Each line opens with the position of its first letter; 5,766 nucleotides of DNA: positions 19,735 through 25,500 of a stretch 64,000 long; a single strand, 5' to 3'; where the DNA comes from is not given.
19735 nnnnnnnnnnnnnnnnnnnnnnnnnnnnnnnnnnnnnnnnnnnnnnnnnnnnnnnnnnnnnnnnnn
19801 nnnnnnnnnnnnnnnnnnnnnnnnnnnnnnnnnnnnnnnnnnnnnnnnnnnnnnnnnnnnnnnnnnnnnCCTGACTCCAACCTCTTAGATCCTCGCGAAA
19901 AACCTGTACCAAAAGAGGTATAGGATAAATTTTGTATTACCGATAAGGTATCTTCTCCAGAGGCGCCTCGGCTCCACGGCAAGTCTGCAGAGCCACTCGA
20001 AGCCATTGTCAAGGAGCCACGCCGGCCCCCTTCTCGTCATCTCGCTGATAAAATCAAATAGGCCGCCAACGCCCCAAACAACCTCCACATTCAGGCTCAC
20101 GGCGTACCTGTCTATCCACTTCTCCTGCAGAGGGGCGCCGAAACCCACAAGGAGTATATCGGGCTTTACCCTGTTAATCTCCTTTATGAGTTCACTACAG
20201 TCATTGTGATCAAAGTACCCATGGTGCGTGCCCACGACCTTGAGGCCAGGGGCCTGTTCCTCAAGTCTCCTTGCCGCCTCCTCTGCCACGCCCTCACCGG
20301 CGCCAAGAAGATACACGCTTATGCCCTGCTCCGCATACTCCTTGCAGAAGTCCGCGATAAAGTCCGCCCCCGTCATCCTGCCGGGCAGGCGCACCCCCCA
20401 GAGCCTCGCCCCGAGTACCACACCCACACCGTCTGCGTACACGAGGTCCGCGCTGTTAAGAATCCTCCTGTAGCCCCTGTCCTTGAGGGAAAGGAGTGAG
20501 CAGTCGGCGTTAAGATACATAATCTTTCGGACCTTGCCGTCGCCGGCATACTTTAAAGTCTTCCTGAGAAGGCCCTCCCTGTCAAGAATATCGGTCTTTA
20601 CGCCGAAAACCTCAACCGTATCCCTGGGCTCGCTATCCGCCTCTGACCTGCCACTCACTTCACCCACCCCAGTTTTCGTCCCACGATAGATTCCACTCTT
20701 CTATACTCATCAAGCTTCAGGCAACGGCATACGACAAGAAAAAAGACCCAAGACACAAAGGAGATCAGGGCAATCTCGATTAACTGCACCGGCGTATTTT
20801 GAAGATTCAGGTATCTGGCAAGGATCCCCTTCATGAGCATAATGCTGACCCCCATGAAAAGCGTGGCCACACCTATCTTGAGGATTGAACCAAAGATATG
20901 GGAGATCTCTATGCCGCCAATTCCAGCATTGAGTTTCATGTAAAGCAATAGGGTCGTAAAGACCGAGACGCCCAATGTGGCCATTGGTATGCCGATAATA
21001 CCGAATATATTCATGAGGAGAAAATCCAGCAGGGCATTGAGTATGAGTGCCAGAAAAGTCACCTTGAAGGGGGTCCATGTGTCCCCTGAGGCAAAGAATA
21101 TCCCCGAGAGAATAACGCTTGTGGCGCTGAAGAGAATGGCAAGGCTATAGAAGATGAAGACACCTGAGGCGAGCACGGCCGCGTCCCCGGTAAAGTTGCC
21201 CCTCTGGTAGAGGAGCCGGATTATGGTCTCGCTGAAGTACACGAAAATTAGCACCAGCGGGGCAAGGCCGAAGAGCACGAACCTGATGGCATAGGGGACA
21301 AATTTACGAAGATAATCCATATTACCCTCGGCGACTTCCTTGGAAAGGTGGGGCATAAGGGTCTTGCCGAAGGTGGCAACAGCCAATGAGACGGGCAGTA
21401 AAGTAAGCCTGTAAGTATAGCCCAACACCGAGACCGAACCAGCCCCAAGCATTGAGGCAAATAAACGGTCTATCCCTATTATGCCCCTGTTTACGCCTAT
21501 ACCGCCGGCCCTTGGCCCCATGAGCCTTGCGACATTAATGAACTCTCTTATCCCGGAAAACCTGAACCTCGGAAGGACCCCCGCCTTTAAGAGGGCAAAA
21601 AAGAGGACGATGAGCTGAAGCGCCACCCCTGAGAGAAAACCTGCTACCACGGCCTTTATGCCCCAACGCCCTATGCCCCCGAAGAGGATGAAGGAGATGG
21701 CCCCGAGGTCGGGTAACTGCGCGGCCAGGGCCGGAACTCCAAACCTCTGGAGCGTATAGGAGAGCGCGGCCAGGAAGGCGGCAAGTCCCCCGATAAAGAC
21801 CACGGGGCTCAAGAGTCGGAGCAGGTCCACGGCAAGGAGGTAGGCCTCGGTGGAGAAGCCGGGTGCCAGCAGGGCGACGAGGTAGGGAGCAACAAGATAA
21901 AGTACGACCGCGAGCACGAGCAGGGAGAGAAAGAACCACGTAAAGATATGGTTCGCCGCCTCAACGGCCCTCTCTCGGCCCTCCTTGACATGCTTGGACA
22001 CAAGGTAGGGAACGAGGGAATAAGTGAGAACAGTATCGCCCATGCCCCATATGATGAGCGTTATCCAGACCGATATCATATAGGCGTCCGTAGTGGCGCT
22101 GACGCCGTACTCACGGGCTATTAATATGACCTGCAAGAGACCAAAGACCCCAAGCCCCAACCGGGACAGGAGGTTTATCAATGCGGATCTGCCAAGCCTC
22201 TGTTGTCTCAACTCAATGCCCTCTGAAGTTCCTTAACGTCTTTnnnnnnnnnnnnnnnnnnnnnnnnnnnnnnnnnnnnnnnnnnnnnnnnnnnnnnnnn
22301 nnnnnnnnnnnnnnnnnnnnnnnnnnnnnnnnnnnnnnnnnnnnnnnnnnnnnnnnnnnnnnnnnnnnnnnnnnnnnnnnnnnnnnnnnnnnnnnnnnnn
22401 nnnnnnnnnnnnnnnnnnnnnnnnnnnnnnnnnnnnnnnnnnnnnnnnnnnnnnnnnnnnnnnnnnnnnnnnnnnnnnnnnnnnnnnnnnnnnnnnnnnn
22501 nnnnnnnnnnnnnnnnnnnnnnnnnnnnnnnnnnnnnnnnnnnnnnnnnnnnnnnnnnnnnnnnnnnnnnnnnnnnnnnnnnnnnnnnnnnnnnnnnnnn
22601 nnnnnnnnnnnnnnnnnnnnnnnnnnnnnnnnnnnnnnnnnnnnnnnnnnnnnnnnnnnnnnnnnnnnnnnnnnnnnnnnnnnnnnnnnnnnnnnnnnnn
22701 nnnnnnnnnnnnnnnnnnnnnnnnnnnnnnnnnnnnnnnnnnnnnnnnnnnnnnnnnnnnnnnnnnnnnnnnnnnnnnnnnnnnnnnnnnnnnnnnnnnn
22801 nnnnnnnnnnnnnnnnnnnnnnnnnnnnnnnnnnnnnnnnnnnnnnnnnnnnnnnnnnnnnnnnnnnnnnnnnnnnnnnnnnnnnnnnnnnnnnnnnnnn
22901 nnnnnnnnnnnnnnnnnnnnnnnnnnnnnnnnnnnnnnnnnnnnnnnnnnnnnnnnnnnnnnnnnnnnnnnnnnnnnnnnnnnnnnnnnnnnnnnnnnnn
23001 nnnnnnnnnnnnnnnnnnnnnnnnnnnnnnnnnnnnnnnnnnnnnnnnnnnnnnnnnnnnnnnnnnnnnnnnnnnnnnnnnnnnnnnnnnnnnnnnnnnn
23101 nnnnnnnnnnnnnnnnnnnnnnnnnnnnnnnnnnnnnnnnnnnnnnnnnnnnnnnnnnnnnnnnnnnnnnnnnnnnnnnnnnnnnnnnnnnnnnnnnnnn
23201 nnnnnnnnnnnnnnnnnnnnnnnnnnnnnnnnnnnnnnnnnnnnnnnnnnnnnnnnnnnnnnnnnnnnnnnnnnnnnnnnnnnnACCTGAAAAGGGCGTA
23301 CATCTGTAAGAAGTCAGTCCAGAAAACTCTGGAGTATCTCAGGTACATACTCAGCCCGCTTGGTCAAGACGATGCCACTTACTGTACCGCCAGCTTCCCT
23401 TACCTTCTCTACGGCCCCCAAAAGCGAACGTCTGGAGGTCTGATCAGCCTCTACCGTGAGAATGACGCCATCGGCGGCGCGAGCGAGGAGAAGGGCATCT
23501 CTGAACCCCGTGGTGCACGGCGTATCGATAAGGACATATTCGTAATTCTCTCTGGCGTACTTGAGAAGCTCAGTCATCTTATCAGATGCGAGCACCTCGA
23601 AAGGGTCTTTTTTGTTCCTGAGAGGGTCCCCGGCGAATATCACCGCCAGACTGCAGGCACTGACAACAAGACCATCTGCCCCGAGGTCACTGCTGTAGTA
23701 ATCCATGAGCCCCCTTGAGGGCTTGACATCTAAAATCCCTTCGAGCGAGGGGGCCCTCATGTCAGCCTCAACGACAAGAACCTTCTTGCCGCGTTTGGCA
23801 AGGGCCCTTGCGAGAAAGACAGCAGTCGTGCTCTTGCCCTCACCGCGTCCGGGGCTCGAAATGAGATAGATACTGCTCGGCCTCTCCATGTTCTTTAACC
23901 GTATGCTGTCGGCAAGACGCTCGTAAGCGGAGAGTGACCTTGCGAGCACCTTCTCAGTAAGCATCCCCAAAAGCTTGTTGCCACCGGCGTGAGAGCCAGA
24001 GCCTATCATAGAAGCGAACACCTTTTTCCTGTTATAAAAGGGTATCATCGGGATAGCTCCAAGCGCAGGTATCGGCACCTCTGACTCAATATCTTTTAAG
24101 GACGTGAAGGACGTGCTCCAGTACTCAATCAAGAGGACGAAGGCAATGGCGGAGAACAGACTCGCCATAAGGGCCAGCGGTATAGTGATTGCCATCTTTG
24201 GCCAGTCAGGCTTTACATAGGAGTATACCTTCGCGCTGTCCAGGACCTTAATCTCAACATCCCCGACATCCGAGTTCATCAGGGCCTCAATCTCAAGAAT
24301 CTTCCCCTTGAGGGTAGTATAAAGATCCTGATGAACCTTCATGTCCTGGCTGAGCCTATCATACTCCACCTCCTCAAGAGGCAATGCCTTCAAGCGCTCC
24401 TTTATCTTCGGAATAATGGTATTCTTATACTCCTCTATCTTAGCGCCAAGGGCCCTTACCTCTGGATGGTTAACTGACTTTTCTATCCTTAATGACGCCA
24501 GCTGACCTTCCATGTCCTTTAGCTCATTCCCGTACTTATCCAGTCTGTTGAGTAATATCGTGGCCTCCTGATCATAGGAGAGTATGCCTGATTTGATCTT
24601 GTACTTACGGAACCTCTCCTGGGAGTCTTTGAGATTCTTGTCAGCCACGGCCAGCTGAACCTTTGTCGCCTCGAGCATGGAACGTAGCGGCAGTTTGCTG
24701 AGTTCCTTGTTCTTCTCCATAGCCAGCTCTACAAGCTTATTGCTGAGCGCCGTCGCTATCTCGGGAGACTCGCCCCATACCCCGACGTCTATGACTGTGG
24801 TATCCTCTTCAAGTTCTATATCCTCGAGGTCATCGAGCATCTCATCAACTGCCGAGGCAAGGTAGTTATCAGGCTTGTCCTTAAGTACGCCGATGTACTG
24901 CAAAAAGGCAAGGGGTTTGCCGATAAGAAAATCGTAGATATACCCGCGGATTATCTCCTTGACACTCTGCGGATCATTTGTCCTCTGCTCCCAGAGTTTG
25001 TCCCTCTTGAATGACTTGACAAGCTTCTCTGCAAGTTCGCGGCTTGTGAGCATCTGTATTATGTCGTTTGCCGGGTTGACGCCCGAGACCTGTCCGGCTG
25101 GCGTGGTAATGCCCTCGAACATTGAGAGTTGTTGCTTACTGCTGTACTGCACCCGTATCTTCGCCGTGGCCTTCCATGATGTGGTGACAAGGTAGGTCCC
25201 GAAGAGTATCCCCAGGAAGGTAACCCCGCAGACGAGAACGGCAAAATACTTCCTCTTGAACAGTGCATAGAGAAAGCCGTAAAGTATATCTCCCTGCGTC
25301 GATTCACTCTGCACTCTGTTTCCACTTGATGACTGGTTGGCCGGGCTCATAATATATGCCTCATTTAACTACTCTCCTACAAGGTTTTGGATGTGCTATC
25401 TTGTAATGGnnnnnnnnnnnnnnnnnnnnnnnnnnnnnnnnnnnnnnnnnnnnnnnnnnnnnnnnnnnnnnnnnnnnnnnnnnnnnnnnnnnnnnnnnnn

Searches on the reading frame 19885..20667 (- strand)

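Call 9: search_protein_families(library=pfam, proteins=[window:19885-20667:-], max_evalue=0.001)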
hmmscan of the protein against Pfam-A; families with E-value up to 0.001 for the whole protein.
window:19885-20667:- (260 aa): 1 family
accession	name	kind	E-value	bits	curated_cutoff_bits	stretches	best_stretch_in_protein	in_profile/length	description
PF03808.19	Glyco_tran_WecG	-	1.2e-60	204.6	27.4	1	73-240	1-168/168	Glycosyl transferase WecG/TagA/CpsF family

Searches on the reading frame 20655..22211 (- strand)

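Call 9: search_protein_families(library=pfam, proteins=[window:20655-22211:-], max_evalue=0.001)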
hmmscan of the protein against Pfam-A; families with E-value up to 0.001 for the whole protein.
window:20655-22211:- (518 aa): 2 families
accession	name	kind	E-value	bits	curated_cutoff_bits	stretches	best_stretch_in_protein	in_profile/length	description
PF03023.19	MurJ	-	3.9e-68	230.6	27.4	1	32-467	2-439/451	Lipid II flippase MurJ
PF01554.23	MatE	-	8.1e-09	35.8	24.9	1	247-398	15-161/161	MatE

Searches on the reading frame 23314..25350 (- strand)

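Call 9: search_protein_families(library=pfam, proteins=[window:23314-25350:-], max_evalue=0.001)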
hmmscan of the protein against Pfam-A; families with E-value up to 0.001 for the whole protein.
window:23314-25350:- (678 aa): 7 families
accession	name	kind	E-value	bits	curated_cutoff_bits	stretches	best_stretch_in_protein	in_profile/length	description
PF13614.12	AAA_31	-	6.1e-13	49.5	27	1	503-646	12-163/177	AAA domain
PF13807.11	GNVR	-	3.5e-09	36.9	27.7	1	332-407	8-79/82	G-rich domain on putative tyrosine kinase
PF01656.29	CbiA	-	2.6e-08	34.3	25.4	1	499-625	5-54/125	CobQ/CobB/MinD/ParA nucleotide binding domain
PF10609.15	ParA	-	1.1e-07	32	27.1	1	494-618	5-127/246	NUBPL iron-transfer P-loop NTPase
PF09140.17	MipZ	-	6.4e-06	26.1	20.7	1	503-615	11-112/262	ATPase MipZ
PF02706.20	Wzz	-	6.5e-06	26.8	25.5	1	27-112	9-89/91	Chain length determinant protein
PF00142.24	Fer4_NifH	-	0.00025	21.1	25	1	503-550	10-57/271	4Fe-4S iron sulfur cluster binding proteins, NifH/frxC family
